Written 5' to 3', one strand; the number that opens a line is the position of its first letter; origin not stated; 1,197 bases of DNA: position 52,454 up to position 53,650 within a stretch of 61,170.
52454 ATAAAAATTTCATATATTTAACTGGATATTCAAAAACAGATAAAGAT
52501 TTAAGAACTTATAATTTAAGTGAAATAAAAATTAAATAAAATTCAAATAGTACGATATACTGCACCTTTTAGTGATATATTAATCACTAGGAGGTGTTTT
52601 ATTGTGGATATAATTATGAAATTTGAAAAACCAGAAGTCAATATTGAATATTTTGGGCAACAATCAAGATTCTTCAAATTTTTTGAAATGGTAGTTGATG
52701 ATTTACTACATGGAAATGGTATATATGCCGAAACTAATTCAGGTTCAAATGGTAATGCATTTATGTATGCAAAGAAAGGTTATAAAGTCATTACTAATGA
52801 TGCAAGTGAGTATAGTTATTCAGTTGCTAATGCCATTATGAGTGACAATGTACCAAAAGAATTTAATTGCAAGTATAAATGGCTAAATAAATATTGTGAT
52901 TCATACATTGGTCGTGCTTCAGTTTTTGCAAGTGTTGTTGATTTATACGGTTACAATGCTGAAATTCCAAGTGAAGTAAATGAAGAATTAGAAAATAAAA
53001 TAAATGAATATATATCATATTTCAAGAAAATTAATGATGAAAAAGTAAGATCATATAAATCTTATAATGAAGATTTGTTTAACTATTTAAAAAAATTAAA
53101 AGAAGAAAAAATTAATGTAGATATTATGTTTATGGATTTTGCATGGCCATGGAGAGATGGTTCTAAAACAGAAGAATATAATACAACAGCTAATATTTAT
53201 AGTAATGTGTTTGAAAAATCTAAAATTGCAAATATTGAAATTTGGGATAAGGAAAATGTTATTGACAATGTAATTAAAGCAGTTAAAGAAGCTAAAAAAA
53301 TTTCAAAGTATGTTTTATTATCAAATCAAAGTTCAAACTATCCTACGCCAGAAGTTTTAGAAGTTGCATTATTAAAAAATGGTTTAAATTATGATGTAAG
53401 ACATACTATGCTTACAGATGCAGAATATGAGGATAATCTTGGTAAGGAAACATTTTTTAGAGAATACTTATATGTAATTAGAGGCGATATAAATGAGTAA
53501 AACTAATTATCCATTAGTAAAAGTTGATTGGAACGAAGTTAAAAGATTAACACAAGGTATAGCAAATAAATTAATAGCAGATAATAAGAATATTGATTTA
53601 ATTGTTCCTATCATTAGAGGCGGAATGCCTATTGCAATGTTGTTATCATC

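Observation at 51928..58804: WYL-regulated nine-gene nucleotide-tailoring operon: candidate undescribed modified-nucleoside, antiviral-nucleotide or nucleic-acid-hypermodification system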

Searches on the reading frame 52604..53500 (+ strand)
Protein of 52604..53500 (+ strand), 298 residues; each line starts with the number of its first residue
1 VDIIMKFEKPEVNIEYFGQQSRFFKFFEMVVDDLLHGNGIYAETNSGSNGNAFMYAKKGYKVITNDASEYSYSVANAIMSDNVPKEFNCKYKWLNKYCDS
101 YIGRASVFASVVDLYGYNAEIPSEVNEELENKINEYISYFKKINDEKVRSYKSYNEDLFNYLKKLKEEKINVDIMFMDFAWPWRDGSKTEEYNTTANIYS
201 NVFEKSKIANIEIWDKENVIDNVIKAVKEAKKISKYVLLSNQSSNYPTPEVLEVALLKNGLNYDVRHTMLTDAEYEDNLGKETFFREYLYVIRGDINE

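Call 3: search_protein_families(library=pfam, proteins=[window:52604-53500:+], max_evalue=0.01)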
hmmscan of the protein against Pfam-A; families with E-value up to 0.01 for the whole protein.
window:52604-53500:+ (298 aa): 0 families

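Call 4: search_protein_families(library=ncbifam, proteins=[window:52604-53500:+], max_evalue=0.01)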
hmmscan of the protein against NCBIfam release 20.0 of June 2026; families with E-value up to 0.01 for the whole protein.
window:52604-53500:+ (298 aa): 0 families

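Call 8: search_protein_families(library=padloc, proteins=[window:52604-53500:+], max_evalue=0.01)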
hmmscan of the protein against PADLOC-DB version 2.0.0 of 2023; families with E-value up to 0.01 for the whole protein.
window:52604-53500:+ (298 aa): 2 families
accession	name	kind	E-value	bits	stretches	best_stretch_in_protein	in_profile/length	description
PDLC03385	MTase_II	-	9.6e-09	33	2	14-83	9-75/336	Type II methyltransferase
PDLC03298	MTase_II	-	0.00044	17.4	1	14-82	2-72/362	Type II methyltransferase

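Call 9: search_protein_families(library=phrogs, proteins=[window:52604-53500:+], max_evalue=0.001)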
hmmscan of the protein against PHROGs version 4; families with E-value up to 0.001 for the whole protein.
window:52604-53500:+ (298 aa): 1 family
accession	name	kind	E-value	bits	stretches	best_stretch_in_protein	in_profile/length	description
phrog_27806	-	other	8.1e-06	25.4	1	9-95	46-129/798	DNA methyltransferase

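Call 30: find_homologous_proteins(query=window:52604-53500:+, max_evalue=0.001)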
Query window:52604-53500:+ (298 aa): 203 proteins with E <= 0.001 among 1272 candidates; the best 120 are listed.
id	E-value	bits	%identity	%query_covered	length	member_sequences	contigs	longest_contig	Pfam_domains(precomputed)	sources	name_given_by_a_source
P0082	3.8e-190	649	98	100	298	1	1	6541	-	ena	-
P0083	5.3e-190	648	98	100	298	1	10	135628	-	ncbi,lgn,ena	-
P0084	9.0e-190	647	98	100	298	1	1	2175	-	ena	-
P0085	9.1e-190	647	98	100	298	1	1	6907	-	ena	-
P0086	9.9e-190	647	97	100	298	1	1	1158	-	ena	-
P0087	1.1e-189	647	98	100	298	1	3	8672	-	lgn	-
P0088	2.1e-189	646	98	100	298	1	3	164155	-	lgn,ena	-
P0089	3.5e-189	646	98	100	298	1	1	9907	-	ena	-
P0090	1.7e-188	643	97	100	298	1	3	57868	-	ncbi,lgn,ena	-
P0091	1.3e-187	640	97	100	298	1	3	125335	-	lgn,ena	-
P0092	1.8e-187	640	96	100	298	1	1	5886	-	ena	-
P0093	2.4e-186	636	96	100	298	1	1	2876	-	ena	-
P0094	1.5e-184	630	95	100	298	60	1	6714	-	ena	-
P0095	2.2e-180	617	93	100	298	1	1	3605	-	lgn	-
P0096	3.5e-180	616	93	100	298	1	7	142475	-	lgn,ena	-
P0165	8.2e-146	503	76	100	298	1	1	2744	PF02086.22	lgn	-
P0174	4.0e-141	488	72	100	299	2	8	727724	-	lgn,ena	-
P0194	2.0e-118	413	65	99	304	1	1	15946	-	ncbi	-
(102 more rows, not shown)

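Call 31: find_encoding_contigs(protein=P0174, flank=10000, max_places=2)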
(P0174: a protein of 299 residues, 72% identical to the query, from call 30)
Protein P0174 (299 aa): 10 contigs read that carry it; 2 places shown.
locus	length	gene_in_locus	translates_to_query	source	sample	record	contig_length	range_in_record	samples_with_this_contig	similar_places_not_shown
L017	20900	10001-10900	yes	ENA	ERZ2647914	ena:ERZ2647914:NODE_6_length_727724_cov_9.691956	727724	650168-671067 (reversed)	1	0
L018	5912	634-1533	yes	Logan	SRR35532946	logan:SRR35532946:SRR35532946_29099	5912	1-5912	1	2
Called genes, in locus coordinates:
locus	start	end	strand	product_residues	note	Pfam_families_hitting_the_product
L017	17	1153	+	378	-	PF13304:AAA_21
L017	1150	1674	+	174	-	-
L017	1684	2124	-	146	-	PF01230:HIT (faint)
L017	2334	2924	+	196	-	PF13338:AbiEi_4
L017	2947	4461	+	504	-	PF00158:Sigma54_activat (faint), PF12775:AAA_7 (faint), PF00005:ABC_tran, PF01637:ATPase_2 (faint), PF02463:SMC_N (faint), PF05729:NACHT (faint), PF13245:AAA_19 (faint), PF00005:ABC_tran, +3 more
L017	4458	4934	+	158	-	PF00583:Acetyltransf_1 (weak), PF13673:Acetyltransf_10 (weak), PF13508:Acetyltransf_7 (weak)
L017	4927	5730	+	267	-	PF01479:S4, PF01728:FtsJ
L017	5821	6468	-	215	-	-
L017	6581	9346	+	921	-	-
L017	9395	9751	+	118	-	PF02082:Rrf2 (weak), PF08279:HTH_11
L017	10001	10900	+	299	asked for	-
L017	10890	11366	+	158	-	PF14681:UPRTase (weak), PF00156:Pribosyltran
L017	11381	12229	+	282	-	PF04055:Radical_SAM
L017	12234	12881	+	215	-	PF01712:dNK (weak), PF02223:Thymidylate_kin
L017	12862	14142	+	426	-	PF00155:Aminotran_1_2, PF01041:DegT_DnrJ_EryC1, PF00266:Aminotran_5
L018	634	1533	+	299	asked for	-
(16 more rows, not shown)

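Call 32: find_encoding_contigs(protein=P0194, flank=10000, max_places=2)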
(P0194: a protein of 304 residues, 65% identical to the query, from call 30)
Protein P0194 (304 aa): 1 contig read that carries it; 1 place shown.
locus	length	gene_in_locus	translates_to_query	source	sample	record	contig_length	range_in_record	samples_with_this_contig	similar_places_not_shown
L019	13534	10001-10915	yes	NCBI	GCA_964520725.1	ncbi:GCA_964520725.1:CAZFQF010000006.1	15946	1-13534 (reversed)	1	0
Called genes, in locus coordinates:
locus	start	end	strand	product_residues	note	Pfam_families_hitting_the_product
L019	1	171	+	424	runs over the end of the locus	-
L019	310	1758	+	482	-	PF02518:HATPase_c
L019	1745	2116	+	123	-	PF00072:Response_reg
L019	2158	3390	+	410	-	-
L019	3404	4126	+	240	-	PF00905:Transpeptidase, PF03793:PASTA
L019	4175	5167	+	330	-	-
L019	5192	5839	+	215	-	-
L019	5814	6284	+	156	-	PF01098:FTSW_RODA_SPOVE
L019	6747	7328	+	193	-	PF01725:Ham1p_like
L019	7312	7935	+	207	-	PF02082:Rrf2 (weak), PF08279:HTH_11 (weak)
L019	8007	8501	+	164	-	PF00156:Pribosyltran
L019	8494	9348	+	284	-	PF04055:Radical_SAM, PF13353:Fer4_12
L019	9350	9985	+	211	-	PF01712:dNK, PF02223:Thymidylate_kin, PF13521:AAA_28 (weak)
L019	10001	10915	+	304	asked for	-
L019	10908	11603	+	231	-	PF00733:Asn_synthase (weak), PF00764:Arginosuc_synth (weak), PF02540:NAD_synthase (weak), PF06508:QueC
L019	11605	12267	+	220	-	PF02592:Vut_1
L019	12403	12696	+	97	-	-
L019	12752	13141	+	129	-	-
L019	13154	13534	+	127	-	?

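Call 36: search_protein_families(library=ncbifam, proteins=[L019:10908-11603:+, L019:10001-10915:+, L019:8007-8501:+, L019:7312-7935:+, L019:6747-7328:+], max_evalue=0.001)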
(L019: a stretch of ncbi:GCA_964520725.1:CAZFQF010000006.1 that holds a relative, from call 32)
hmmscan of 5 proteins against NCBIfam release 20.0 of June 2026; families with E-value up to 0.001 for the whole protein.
L019:10908-11603:+ (231 aa): 15 families
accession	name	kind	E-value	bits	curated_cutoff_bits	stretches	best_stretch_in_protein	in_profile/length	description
TIGR00364.1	TIGR00364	equivalog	3.5e-49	167.1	150.3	1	5-213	1-201/201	7-cyano-7-deazaguanine synthase QueC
NF008317.0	PRK11106.1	equivalog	8.4e-31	107.1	378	1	3-219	2-212/231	7-cyano-7-deazaguanine synthase QueC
TIGR00268.2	TIGR00268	equivalog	2.1e-10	40.3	150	1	3-68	14-79/259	ATP-dependent sacrificial sulfur transferase LarE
NF010392.0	PRK13820.1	equivalog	1.6e-09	37.3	512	1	3-83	3-82/395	argininosuccinate synthase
NF002048.0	PRK00876.1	subfamily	1.9e-09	36.8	313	1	3-68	37-103/330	NAD(+) synthase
NF010587.0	PRK13980.1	equivalog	1.8e-07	30.6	255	1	3-69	32-98/267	NAD+ synthase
NF041925.1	QatC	equivalog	2e-07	30.2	280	0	4-80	102-176/398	Qat anti-phage system QueC-like protein QatC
NF038212.1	argG_rel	exception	5.1e-06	25.6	425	1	2-71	14-80/381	argininosuccinate synthase-related protein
NF010588.0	PRK13981.1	equivalog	5.9e-06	24.9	479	1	4-70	287-353/546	NAD+ synthase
TIGR00032.1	argG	equivalog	1.2e-05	24.8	268.2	0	7-60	4-54/394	argininosuccinate synthase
NF001770.0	PRK00509.1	equivalog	1.9e-05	23.9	334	1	2-80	4-80/401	argininosuccinate synthase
NF011258.0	PRK14664.1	equivalog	1.9e-05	23.9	680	1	2-69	5-67/362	tRNA 2-thiouridine(34) synthase MnmA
TIGR02432.1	lysidine_TilS_N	equivalog_domain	6.5e-05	22.9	93.6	0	5-66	2-67/189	tRNA lysidine(34) synthetase TilS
TIGR00552.1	nadE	equivalog_domain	0.00024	20.4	63.65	1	4-74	24-96/251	NAD(+) synthase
TIGR01536.1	asn_synth_AEB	equivalog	0.00093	18.3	267.1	0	6-66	256-316/517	asparagine synthase (glutamine-hydrolyzing)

L019:10001-10915:+ (304 aa): 0 families

L019:8007-8501:+ (164 aa): 10 families
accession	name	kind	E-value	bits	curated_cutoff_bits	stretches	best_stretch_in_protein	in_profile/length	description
TIGR01203.1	HGPRTase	equivalog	2.1e-15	56.9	150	1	11-134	4-127/167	hypoxanthine phosphoribosyltransferase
NF006613.0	PRK09177.1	equivalog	3.5e-11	42.9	138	1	7-161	9-148/159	xanthine phosphoribosyltransferase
NF006605.0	PRK09162.1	equivalog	1.4e-08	34.4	181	1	13-138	21-142/183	hypoxanthine-guanine phosphoribosyltransferase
NF001097.0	PRK00129.1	equivalog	5.4e-05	23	114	1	22-128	62-160/209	uracil phosphoribosyltransferase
NF005299.0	PRK06827.1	subfamily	9.1e-05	21.3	327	1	14-133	192-307/383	phosphoribosylpyrophosphate synthetase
NF003548.0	PRK05205.1-4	equivalog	0.00019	21.4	218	1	11-147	8-146/173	bifunctional pyr operon transcriptional regulator/uracil phosphoribosyltransferase PyrR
NF002620.0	PRK02277.1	subfamily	0.00027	20.7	115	1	20-128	73-177/201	orotate phosphoribosyltransferase-like protein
NF002320.0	PRK01259.1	subfamily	0.00036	20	297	1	22-117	154-239/316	ribose-phosphate diphosphokinase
TIGR01367.1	pyrE_Therm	equivalog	0.00042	20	150.25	1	16-133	42-146/187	orotate phosphoribosyltransferase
NF003549.0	PRK05205.1-5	equivalog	0.00053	19.5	138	1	10-146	9-154/182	bifunctional pyr operon transcriptional regulator/uracil phosphoribosyltransferase PyrR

L019:7312-7935:+ (207 aa): 1 family
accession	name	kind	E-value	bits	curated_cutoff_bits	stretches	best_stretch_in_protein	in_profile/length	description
TIGR00738.1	rrf2_super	superfamily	0.00036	20.4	73.3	1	12-72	18-76/132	Rrf2 family transcriptional regulator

L019:6747-7328:+ (193 aa): 8 families
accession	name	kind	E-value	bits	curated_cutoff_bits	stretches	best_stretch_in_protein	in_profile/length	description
NF011396.0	PRK14821.1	equivalog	1.8e-51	174.3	203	1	3-184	2-183/185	XTP/dITP diphosphatase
TIGR00042.1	TIGR00042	equivalog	3e-36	124.5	145.35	1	3-181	1-183/184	RdgB/HAM1 family non-canonical purine NTP pyrophosphatase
NF011399.0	PRK14824.1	subfamily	1.7e-19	70.1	267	1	2-167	3-185/206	putative deoxyribonucleotide triphosphate pyrophosphatase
NF011398.0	PRK14823.1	equivalog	2.5e-17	63.3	272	1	3-182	2-189/191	non-canonical purine NTP diphosphatase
NF011397.0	PRK14822.1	equivalog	1.7e-16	60.1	234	1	1-167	1-178/201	XTP/dITP diphosphatase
NF011400.0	PRK14825.1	equivalog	3.7e-10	39.8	246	1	2-169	2-181/199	putative deoxyribonucleotide triphosphate pyrophosphatase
NF011401.0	PRK14826.1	equivalog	2.7e-07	30.2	268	1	93-166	120-200/226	putative deoxyribonucleotide triphosphate pyrophosphatase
NF002698.0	PRK02491.1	equivalog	5.2e-05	22.4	301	1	4-165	130-303/328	nucleoside-triphosphate diphosphatase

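Call 45: search_solved_structures(query=A2, max_evalue=1, show_alignments=2)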
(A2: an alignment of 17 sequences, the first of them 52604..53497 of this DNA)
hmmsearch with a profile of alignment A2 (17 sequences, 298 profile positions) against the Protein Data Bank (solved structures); distinct sequences matched with E-value up to 1: 0.

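Call 53: predict_structure(alignment_id=A2)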
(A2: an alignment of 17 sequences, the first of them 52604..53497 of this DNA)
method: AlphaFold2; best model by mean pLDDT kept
length: 298 residues; sequences in the alignment: 17
mean_pLDDT: 86.1   pTM: 0.86
mean pLDDT of the five models: 86.1, 85.8, 83.8, 82.3, 72.4
residues with pLDDT >= 90: 172; 70-90: 85; 50-70: 31; < 50: 10
segments of 3 or more residues with pLDDT < 50: 1-3, 275-280
pLDDT, mean of each block of 10 residues (from residue 1): 55 63 75 84 75 90 90 92 91 96 95 89 97 97 96 92 95 90 89 88 79 94 97 94 88 96 85 51 74 84
secondary structure, 60 per line:
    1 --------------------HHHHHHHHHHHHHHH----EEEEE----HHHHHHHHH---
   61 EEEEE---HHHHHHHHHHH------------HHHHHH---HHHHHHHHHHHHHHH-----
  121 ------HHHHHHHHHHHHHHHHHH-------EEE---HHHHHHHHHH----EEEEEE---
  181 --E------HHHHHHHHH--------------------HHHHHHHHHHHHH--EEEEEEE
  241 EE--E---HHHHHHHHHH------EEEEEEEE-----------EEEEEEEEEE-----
elements in order: H21-35 E40-44 H49-57 E61-65 H69-79 H92-97 H101-115 H127-144 E152-154 H158-167 E172-177 H190-198 H219-231 E234-242 H249-258 E265-272 E284-293

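Call 58: fold_search(model_id=the predicted structure, library=pdb)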
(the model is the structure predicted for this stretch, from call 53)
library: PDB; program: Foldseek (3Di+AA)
matches with E <= 10: 1346; with E <= 0.001: 94
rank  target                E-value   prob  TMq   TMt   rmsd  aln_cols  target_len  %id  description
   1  4dkj_A                9.4e-06  1.00  0.33  0.27  10.1       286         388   15  CpG specific methyltransferase in complex with target DNA (released 2012-12-05)
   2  5yjf_D                3.3e-05  1.00  0.40  0.46  10.8       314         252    8  Co-crystal structure of Human Nicotinamide N-methyltransferase (NNMT) with small molecule analog of Nicotinamide (released 2018-03-21)
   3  7ble_B                3.6e-05  1.00  0.38  0.42  13.2       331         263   10  Co-crystal structure of Human Nicotinamide N-methyltransferase (NNMT) with the tricyclic inhibitor (3) (released 2021-03-17)
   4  3vse_D                3.8e-05  1.00  0.39  0.31   7.2       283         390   11  Crystal structure of methyltransferase (released 2013-04-10)
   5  21jx_A                4.0e-05  1.00  0.37  0.42  13.7       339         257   10  Crystal structure of compound 1 bound to human Nicotinamide N-methyltransferase (released 2026-03-11)
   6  5yji_A                4.5e-05  1.00  0.38  0.43  11.4       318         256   11  Co-crystal structure of Mouse Nicotinamide N-methyltransferase (NNMT) with small molecule analog of Nicotinamide (released 2018-03-21)
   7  7cvu_A                4.8e-05  1.00  0.39  0.50   6.4       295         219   10  Crystal structure of Catechol o-methyl transferase (COMT) from Niastella koreensis (released 2021-09-01)
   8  3rod_A                4.8e-05  1.00  0.40  0.45  10.6       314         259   10  Methyltransferase (released 2011-09-07)
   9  7nbj_D                5.4e-05  1.00  0.42  0.48  10.0       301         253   10  Co-crystal structure of Human Nicotinamide N-methyltransferase (NNMT) with the bisubstrate-like inhibitor (1) (released 2021-03-17)
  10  3vse_B                6.5e-05  1.00  0.42  0.33   6.1       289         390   12  Crystal structure of methyltransferase (released 2013-04-10)
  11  3hca_B                6.5e-05  1.00  0.42  0.46  10.0       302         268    9  Crystal Structure of E185Q hPNMT in Complex With Octopamine and AdoHcy (released 2009-08-25)
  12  3vse_C                6.9e-05  1.00  0.39  0.31   7.1       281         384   11  Crystal structure of methyltransferase (released 2013-04-10)
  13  2ony_A                6.9e-05  1.00  0.40  0.45  10.6       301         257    9  Structure of hPNMT with inhibitor 7-(N-4-chlorophenylaminosulfonyl)-THIQ and AdoHcy (released 2007-10-09)
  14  2an4_A                6.9e-05  1.00  0.40  0.46  10.1       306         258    9  Structure of PNMT complexed with S-adenosyl-L-homocysteine and the acceptor substrate octopamine (released 2006-03-14)
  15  7sok_C                7.8e-05  1.00  0.40  0.44  10.4       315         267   11  Structure of Nicotinamide N-Methyltransferase (NNMT) in complex with inhibitor II329 (released 2022-11-02)
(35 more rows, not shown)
